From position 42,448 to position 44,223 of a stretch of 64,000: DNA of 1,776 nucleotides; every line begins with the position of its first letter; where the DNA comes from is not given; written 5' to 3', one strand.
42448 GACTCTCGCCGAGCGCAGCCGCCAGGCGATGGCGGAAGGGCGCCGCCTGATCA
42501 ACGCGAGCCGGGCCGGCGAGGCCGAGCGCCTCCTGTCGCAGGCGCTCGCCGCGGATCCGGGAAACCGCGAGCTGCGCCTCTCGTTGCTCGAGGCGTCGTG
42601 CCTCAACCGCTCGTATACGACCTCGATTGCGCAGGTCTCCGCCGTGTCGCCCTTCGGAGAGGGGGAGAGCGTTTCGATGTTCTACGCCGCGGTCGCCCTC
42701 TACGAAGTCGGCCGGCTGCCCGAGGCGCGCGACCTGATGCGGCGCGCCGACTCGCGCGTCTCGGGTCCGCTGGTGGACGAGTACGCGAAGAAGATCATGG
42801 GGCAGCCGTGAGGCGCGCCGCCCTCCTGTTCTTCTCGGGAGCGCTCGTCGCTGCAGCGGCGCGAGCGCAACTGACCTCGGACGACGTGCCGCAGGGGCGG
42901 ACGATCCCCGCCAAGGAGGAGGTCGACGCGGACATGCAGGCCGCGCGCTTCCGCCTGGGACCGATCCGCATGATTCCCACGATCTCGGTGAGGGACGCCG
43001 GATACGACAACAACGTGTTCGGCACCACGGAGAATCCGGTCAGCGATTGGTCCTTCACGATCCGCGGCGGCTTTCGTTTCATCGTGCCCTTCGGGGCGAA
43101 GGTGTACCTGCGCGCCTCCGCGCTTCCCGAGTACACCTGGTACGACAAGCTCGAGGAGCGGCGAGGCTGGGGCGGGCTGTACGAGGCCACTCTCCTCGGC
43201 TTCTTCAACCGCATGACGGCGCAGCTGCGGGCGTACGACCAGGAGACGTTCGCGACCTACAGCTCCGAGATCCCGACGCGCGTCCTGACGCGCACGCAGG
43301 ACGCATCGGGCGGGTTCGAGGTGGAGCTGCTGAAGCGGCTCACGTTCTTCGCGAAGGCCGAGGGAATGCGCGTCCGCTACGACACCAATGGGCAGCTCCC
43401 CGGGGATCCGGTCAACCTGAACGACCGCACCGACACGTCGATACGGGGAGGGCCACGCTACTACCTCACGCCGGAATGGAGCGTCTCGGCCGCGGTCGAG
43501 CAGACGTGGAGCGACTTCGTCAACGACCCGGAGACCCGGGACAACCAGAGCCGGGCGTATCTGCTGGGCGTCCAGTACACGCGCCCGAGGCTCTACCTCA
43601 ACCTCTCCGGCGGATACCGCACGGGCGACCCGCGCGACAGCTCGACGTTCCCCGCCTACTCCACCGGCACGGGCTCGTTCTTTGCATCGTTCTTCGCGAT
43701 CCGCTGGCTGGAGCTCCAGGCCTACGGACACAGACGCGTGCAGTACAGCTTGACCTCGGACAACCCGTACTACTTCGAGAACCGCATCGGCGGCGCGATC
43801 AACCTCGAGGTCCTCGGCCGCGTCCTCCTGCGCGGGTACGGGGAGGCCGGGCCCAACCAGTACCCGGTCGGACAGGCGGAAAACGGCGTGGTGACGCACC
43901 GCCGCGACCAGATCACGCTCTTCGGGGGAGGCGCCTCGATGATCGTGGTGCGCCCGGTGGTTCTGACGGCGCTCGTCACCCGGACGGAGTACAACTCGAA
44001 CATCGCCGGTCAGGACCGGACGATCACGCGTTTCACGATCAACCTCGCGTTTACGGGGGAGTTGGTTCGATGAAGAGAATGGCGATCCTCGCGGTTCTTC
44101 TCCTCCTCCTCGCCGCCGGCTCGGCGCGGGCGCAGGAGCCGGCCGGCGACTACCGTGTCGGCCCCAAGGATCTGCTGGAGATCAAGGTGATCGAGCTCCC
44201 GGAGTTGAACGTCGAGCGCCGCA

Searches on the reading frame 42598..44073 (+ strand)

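Call 10: search_protein_families(library=pfam, proteins=[window:42598-44073:+], max_evalue=0.001)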
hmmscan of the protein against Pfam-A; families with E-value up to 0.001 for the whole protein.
window:42598-44073:+ (491 aa): 1 family
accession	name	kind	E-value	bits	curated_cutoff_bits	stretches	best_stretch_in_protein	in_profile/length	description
PF10082.15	BBP2_2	-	1.9e-06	27.5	23.7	1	223-484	117-375/378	Putative beta-barrel porin 2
